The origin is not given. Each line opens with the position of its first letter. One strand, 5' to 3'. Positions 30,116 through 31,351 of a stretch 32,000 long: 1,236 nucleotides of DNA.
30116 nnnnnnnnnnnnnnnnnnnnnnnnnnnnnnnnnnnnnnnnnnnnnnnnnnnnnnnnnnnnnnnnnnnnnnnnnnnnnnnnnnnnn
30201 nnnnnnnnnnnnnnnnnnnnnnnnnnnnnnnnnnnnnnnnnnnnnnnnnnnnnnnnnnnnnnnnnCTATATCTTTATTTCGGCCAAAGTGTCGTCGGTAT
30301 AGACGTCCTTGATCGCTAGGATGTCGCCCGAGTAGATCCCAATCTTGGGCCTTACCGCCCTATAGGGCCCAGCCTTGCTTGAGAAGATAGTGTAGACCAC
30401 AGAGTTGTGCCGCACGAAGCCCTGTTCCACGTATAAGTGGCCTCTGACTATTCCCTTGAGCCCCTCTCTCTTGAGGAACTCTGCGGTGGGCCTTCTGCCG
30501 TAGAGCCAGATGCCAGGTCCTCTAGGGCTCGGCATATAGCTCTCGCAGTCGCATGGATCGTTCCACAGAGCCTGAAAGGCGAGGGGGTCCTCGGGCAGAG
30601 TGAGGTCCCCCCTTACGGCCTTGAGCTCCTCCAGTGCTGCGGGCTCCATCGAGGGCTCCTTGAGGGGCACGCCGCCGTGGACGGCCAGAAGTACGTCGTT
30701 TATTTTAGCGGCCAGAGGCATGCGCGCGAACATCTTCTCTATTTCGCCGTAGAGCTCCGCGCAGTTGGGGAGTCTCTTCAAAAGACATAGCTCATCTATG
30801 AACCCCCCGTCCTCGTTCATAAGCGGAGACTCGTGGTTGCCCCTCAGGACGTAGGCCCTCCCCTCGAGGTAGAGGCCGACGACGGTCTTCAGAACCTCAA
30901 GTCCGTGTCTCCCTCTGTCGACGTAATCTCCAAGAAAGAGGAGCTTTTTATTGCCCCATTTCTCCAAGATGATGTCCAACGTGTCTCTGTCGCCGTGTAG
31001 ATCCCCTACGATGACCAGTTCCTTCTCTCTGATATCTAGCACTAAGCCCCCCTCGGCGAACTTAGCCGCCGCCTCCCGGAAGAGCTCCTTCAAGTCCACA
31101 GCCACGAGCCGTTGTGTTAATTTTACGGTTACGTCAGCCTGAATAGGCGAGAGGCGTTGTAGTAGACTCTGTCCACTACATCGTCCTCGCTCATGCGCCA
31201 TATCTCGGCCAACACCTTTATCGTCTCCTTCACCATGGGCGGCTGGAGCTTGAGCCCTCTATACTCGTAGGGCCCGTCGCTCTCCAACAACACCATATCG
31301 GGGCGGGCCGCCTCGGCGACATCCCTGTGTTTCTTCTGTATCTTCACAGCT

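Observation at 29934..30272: Circularly permuted SRP RNA gene: the two strands of helix 8 lie at opposite ends of the gene and the flanks fold into a BHB-like splice motif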

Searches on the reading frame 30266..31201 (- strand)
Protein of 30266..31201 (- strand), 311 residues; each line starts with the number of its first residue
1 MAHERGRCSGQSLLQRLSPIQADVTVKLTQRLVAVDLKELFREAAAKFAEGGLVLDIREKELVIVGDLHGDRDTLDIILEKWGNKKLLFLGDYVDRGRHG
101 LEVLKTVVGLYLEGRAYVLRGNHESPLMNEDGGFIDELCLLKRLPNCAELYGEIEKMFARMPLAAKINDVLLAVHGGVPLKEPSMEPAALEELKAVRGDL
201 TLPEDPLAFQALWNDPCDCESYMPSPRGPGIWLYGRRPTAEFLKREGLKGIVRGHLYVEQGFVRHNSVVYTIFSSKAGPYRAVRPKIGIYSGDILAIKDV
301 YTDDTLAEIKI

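Call 8: find_encoding_contigs(protein=window:30266-31201:-, flank=3000, max_places=6)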
Protein window:30266-31201:- (311 aa): no gene with exactly this product is on record in the collection.

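Call 15: find_related_loci(query=window:30266-31201:-, collection=genome_contigs, flank=5000)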
Query window:30266-31201:- (311 aa) in genome_contigs; peptide patterns used: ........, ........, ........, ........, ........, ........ (x = any residue, [..] = any of these).
367 stretches matched a pattern; 6 encode a relative of the query (tblastn E <= 1e-3); 6 distinct loci.
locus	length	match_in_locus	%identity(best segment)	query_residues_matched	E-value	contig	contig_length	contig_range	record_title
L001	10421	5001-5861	68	25-311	2e-136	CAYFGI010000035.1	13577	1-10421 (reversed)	MAG TPA_asm: uncultured Thermoproteaceae archaeon isolate DRP004690_co1_28 genome assembly, contig: NODE_311_length_1357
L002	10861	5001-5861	68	25-311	2e-135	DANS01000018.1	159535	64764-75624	MAG TPA_asm: Thermoproteus sp. UBA157 UBA157_contig_216, whole genome shotgun sequence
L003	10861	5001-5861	67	25-311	3e-133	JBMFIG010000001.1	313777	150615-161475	MAG: Thermoproteus sp. isolate KM4324-17 NODE_1_length_313777_cov_15.550454, whole genome shotgun sequence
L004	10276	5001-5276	33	56-127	7e-8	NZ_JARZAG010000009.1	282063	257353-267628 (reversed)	Kitasatospora sp. GAS204B Ga0573039_09, whole genome shotgun sequence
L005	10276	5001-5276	33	56-127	1e-7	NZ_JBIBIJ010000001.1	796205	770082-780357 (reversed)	Kitasatospora sp. NPDC008050 NPDC008050_180_H12.ctg-0001, whole genome shotgun sequence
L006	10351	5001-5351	31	38-124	4e-7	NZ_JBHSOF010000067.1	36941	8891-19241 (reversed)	Kitasatospora misakiensis strain CGMCC 4.1437 spades_K_default_67, whole genome shotgun sequence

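Call 49: search_protein_families(library=pfam, proteins=[window:30269-31201:-])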
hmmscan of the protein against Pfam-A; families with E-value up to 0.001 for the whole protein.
window:30269-31201:- (311 aa): 1 family
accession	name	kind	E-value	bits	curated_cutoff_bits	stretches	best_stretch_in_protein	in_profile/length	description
PF00149.33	Metallophos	-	1.2e-21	78.4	21.5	1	63-256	4-188/191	Calcineurin-like phosphoesterase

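Call 52: find_homologous_proteins(query=window:30269-31201:-, max_evalue=1e-40)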
Query window:30269-31201:- (311 aa): 68 proteins with E <= 1e-40 among 5299 candidates.
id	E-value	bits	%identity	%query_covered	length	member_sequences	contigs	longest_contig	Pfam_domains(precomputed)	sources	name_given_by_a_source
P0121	1.3e-183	627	99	89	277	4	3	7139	PF00149.34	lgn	-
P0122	1.4e-139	483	72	90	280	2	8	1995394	PF00149.34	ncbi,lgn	ncbi:MAG: metallophosphoesterase [Thermoproteus sp.]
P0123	1.3e-132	460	69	89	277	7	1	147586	PF00149.34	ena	-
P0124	1.5e-128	446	68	89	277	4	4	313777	PF00149.34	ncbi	ncbi:MAG: metallophosphoesterase family protein [Thermoproteus sp.]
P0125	2.6e-127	442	66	90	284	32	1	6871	PF00149.34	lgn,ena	-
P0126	5.6e-120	418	65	89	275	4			PF00149.34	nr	nr:MAG: serine/threonine protein phosphatase [Thermoproteus sp. AZ2]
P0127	1.2e-114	401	62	88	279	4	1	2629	PF00149.34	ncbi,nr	ncbi:MAG: metallophosphoesterase [Thermoproteus sp.]|nr:metallophosphoesterase [Thermoproteus sp.]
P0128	3.9e-87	310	61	70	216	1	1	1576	PF00149.34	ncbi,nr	ncbi:MAG: metallophosphoesterase, partial [Thermoproteus sp.]|nr:metallophosphoesterase [Thermoprote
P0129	3.1e-83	297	56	80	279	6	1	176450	PF00149.34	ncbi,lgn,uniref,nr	ncbi:serine/threonine protein phosphatase [Pyrobaculum sp. 3827-6]|uniref:metallophosphoesterase fam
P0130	1.2e-82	296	55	81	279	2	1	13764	PF00149.34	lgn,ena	-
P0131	5.1e-82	293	54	81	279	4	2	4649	PF00149.34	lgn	-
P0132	6.9e-82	293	56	77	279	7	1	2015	PF00149.34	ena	-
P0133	4.2e-80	287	53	81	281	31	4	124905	PF00149.34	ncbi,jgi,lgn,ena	ncbi:MAG: metallophosphoesterase family protein [Pyrobaculum sp.]|jgi:protein phosphatase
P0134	1.1e-79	286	53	78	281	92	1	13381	PF00149.34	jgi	jgi:protein phosphatase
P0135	3.1e-79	284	55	76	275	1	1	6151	PF00149.34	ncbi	ncbi:MAG: metallophosphoesterase family protein [Pyrobaculum sp.]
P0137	1.4e-77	279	52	81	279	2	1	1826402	PF00149.34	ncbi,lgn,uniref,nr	ncbi:bis(5'nucleosyl)-tetraphosphatase, ApaH [Pyrobaculum islandicum DSM 4184]|uniref:Bis(5'nucleosy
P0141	1.0e-76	276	55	74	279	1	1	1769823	PF00149.34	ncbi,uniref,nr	ncbi:metallophosphoesterase family protein [Pyrobaculum neutrophilum]|uniref:Bis(5'nucleosyl)-tetrap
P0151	9.8e-52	194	42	85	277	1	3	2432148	PF00149.34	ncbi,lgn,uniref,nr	ncbi:metallophosphoesterase [Vulcanisaeta souniana]|uniref:Serine/threonine protein phosphatase n=1 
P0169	7.5e-47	178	38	89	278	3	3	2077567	PF00149.34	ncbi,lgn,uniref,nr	ncbi:metallophosphoesterase [Caldivirga maquilingensis]|uniref:Metallophosphoesterase n=1 Tax=Caldiv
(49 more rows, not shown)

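Call 53: find_encoding_contigs(protein=P0137, flank=10000, max_places=1)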
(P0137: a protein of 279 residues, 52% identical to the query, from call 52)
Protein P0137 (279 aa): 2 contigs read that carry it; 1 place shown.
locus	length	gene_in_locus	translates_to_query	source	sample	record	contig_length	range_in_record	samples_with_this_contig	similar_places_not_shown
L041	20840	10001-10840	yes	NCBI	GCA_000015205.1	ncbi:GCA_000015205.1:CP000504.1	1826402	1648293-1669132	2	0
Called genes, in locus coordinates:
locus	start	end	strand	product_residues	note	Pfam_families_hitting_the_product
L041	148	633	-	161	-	PF00694:Aconitase_C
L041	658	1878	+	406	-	PF00682:HMGL-like, PF22617:HCS_D2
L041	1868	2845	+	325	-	PF00180:Iso_dh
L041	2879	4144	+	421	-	PF02812:ELFV_dehydrog_N, PF00208:ELFV_dehydrog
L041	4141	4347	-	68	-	-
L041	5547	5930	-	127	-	PF18894:PhageMetallopep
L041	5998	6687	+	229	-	PF00528:BPD_transp_1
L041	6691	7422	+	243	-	PF00005:ABC_tran, PF02463:SMC_N (faint), PF13304:AAA_21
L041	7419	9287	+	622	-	PF00384:Molybdopterin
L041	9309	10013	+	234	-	PF01026:TatD_DNase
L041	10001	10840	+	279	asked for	PF00149:Metallophos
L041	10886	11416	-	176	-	PF22769:DCD, PF00692:dUTPase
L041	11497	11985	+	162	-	-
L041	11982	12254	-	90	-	PF02597:ThiS (weak)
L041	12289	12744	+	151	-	PF01035:DNA_binding_1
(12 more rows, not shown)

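Call 54: find_encoding_contigs(protein=P0141, flank=10000, max_places=1)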
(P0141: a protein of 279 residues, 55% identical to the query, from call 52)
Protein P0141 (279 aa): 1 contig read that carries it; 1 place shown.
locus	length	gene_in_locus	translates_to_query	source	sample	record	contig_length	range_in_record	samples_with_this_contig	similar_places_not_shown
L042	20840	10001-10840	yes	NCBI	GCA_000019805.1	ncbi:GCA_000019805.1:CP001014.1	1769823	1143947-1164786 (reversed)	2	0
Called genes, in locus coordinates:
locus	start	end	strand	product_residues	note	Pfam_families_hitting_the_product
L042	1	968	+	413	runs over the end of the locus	PF00483:NTP_transferase, PF25084:LbH_EIF2B, PF00132:Hexapep (faint), PF24894:Hexapep_GlmU, PF25087:GMPPB_C, PF24894:Hexapep_GlmU (weak)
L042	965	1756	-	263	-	PF02598:Methyltrn_RNA_3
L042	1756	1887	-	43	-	-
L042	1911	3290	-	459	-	PF00344:SecY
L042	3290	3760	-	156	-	PF00828:Ribosomal_L27A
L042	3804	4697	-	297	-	PF00480:ROK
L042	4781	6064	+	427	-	PF02812:ELFV_dehydrog_N, PF00208:ELFV_dehydrog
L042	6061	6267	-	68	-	-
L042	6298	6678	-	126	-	PF18894:PhageMetallopep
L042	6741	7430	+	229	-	PF00528:BPD_transp_1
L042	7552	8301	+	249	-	PF00005:ABC_tran, PF02463:SMC_N (faint), PF13304:AAA_21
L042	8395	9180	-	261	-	PF01656:CbiA (weak), PF02374:ArsA_ATPase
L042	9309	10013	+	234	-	PF01026:TatD_DNase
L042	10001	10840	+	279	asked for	PF00149:Metallophos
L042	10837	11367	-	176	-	PF22769:DCD, PF00692:dUTPase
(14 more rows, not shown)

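Call 55: find_encoding_contigs(protein=P0151, flank=10000, max_places=1)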
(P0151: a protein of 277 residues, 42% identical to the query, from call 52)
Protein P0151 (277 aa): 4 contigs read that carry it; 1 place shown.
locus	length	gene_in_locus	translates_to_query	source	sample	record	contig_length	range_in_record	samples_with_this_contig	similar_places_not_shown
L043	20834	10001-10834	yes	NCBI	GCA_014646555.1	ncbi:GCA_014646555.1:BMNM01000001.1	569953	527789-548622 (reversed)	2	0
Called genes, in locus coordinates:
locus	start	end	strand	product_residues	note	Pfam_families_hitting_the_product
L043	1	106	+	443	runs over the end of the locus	PF00083:Sugar_tr, PF07690:MFS_1, PF00083:Sugar_tr (weak)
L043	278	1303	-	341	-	PF00155:Aminotran_1_2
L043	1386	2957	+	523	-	PF00370:FGGY_N, PF02782:FGGY_C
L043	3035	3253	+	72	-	-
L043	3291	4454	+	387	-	PF00083:Sugar_tr, PF07690:MFS_1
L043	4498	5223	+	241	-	PF03009:GDPD, PF13653:GDPD_2 (faint)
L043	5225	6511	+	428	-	PF00890:FAD_binding_2 (faint), PF01266:DAO, PF12831:FAD_oxidored (weak)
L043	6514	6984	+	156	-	PF06240:COXG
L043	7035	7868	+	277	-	PF05448:AXE1 (faint), PF12146:Hydrolase_4, PF00561:Abhydrolase_1, PF12697:Abhydrolase_6, PF00326:Peptidase_S9 (weak)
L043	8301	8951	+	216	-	PF25199:nSTAND_NTPase5 (weak), PF20720:nSTAND3 (weak)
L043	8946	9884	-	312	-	-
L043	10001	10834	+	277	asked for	PF00149:Metallophos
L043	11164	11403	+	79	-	PF01938:TRAM, PF21579:PabTrmU54_TRAM_dom (weak)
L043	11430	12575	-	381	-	PF01266:DAO (weak), PF01494:FAD_binding_3, PF01946:Thi4 (faint), PF07992:Pyr_redox_2 (weak), PF12831:FAD_oxidored, PF13450:NAD_binding_8 (faint)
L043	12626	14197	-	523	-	PF13641:Glyco_tranf_2_3, PF00535:Glycos_transf_2, PF13632:Glyco_trans_2_3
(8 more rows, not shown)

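Call 56: find_encoding_contigs(protein=P0169, flank=10000, max_places=1)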
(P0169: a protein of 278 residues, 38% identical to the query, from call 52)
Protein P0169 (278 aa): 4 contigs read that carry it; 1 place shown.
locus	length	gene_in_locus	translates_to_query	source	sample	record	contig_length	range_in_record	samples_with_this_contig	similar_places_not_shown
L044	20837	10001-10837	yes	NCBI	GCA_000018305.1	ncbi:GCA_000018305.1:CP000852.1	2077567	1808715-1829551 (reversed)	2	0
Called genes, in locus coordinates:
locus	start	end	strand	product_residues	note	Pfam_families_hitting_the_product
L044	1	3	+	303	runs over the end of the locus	PF00466:Ribosomal_L10, PF17777:RL10P_insert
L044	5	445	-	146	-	-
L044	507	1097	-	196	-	PF02742:Fe_dep_repr_C, PF04023:FeoA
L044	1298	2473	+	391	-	PF07431:DUF1512, PF23542:DUF1512_C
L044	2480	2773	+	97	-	-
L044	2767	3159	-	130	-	PF00410:Ribosomal_S8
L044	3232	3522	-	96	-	-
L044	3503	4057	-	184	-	PF01974:tRNA_int_endo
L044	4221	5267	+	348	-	PF00534:Glycos_transf_1, PF13692:Glyco_trans_1_4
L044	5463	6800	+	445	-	PF00009:GTP_EFTU, PF14578:GTP_EFTU_D4, PF03144:GTP_EFTU_D2, PF03143:GTP_EFTU_D3, PF22594:GTP-eEF1A_C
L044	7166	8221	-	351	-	PF00248:Aldo_ket_red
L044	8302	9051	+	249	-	-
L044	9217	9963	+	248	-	PF10584:Proteasome_A_N, PF00227:Proteasome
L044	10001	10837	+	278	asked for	PF00149:Metallophos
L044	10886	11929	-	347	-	PF00490:ALAD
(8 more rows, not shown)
